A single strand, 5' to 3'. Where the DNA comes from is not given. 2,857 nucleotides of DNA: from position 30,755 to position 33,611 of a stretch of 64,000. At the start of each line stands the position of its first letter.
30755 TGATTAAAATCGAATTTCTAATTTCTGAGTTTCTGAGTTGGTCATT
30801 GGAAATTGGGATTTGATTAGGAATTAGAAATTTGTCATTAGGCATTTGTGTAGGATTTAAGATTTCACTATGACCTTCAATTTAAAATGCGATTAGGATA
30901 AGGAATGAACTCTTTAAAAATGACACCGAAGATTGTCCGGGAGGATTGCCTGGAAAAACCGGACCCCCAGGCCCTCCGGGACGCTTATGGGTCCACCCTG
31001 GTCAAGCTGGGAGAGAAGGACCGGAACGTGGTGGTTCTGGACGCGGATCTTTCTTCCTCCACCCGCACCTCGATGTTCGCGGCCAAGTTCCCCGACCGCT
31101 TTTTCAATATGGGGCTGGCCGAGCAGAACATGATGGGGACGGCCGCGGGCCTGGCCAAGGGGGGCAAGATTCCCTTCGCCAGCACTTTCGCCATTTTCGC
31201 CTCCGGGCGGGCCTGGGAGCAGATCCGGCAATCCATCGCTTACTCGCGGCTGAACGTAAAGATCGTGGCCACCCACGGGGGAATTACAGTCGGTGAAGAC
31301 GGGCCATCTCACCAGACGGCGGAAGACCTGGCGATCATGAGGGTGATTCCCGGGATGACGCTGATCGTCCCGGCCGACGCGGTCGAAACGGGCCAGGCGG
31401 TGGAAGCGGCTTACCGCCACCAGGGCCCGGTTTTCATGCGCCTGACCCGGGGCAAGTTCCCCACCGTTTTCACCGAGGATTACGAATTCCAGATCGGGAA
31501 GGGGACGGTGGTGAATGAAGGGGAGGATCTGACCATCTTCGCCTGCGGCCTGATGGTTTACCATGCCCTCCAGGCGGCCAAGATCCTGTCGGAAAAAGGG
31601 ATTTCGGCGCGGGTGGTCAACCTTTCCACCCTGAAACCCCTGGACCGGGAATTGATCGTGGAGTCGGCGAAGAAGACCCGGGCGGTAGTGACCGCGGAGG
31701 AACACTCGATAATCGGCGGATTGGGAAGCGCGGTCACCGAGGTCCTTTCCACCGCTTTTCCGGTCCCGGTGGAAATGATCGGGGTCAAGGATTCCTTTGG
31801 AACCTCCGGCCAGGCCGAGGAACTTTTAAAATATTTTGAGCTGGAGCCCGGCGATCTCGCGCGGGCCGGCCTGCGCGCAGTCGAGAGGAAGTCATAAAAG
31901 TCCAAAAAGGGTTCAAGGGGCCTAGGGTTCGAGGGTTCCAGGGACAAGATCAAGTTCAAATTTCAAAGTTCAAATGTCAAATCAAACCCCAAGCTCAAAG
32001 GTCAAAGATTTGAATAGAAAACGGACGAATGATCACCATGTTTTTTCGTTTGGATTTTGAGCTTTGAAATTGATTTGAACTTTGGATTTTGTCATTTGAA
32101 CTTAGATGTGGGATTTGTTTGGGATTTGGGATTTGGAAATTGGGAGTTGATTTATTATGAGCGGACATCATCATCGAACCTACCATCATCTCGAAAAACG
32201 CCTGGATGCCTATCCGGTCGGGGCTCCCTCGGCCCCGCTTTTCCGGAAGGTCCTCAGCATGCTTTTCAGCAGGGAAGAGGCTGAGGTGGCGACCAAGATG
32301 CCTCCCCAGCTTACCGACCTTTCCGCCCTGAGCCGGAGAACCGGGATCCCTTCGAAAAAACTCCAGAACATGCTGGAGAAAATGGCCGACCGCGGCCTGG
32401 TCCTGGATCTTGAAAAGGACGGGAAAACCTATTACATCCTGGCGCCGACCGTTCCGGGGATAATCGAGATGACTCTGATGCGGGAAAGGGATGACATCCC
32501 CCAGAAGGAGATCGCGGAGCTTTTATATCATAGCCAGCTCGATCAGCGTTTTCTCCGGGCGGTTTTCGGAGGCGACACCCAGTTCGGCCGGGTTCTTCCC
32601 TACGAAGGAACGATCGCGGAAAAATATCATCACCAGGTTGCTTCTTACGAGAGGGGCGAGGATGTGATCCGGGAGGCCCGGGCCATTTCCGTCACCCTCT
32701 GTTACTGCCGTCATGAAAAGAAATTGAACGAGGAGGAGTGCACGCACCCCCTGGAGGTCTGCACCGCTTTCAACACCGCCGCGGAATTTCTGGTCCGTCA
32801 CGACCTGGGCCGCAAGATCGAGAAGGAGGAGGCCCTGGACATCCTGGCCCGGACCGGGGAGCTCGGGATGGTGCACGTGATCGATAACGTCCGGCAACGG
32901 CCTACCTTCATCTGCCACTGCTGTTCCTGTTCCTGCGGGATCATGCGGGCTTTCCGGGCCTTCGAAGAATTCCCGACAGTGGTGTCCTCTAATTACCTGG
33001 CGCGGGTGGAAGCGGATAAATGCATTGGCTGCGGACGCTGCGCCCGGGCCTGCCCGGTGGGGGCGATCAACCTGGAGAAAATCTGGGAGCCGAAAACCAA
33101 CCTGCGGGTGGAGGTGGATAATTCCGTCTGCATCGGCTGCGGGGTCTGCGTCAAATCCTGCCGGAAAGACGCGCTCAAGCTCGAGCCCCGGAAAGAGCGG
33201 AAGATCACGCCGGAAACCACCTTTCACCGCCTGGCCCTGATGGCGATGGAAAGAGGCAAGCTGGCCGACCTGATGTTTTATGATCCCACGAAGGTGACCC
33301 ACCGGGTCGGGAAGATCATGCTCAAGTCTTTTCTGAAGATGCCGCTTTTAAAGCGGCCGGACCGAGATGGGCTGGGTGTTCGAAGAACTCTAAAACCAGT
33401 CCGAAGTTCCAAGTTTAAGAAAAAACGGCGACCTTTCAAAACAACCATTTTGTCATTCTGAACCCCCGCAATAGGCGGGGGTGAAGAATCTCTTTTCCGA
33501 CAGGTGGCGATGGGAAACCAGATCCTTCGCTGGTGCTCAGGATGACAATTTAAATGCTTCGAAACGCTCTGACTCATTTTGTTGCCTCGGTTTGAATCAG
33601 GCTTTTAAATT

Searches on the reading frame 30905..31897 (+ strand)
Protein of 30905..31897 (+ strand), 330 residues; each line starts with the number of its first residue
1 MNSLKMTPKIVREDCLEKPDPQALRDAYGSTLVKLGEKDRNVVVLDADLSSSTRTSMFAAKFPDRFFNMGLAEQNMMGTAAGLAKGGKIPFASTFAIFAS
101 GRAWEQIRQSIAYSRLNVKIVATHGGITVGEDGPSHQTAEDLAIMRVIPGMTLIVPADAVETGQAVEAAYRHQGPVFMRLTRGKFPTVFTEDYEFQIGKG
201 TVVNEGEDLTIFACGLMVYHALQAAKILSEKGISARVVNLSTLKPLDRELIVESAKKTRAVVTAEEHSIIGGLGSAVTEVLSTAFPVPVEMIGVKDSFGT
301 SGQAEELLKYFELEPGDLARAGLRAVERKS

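Call 79: search_protein_families(library=pfam, proteins=[window:30905-31897:+], max_evalue=0.00001)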
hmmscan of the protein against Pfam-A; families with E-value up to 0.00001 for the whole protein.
window:30905-31897:+ (330 aa): 3 families
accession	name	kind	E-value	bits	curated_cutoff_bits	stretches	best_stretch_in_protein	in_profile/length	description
PF02779.29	Transket_pyr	-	4.8e-49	166.8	27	1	22-185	3-172/174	Transketolase, pyrimidine binding domain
PF02780.25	Transketolase_C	-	1.8e-35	122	25.9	1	198-315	1-121/124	Transketolase, C-terminal domain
PF22613.1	Transketolase_C_1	-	5e-10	40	27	1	205-313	10-112/113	Transketolase-like TK C-terminal domain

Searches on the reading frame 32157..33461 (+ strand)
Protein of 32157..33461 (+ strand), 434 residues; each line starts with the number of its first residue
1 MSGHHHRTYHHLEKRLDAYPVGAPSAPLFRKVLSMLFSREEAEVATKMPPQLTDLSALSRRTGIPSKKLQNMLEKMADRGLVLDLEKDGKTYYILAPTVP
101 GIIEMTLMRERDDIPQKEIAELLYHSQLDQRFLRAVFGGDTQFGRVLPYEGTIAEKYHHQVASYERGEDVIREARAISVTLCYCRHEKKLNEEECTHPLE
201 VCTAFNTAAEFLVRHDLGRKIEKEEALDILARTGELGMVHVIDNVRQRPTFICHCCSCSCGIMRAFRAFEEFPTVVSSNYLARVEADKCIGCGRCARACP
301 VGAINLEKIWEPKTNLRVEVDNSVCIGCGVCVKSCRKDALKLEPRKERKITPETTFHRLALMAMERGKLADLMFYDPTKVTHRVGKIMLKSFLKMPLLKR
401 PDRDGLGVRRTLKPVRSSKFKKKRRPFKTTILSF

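Call 66: search_protein_families(library=pfam, proteins=[window:32157-33461:+], max_evalue=0.00001)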
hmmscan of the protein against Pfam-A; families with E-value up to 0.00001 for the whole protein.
window:32157-33461:+ (434 aa): 9 families
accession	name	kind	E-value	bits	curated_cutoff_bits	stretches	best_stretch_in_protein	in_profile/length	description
PF00037.32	Fer4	-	5.3e-14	51.8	21.1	1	284-304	3-23/24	4Fe-4S binding domain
PF12838.12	Fer4_7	-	3.6e-13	50.2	27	1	288-339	1-52/52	4Fe-4S dicluster domain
PF12837.12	Fer4_6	-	2.3e-12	46.6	25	1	282-304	2-24/24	4Fe-4S binding domain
PF14697.11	Fer4_21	-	2.5e-11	44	35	1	282-340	1-57/59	4Fe-4S dicluster domain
PF13237.11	Fer4_10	-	2.3e-08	34.2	25.5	1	284-335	4-52/53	4Fe-4S dicluster domain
PF12797.12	Fer4_2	-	4e-07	30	24.5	0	284-301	5-22/22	4Fe-4S binding domain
PF13187.11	Fer4_9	-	5.5e-07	29.9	27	1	288-339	1-51/52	4Fe-4S dicluster domain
PF25160.1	LdpA_Fe-S-bd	-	3.2e-06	27.3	27.6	0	282-306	21-45/49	LdpA Fe-S cluster-binding domain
PF13484.11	Fer4_16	-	4e-06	28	30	0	288-316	1-30/66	4Fe-4S double cluster binding domain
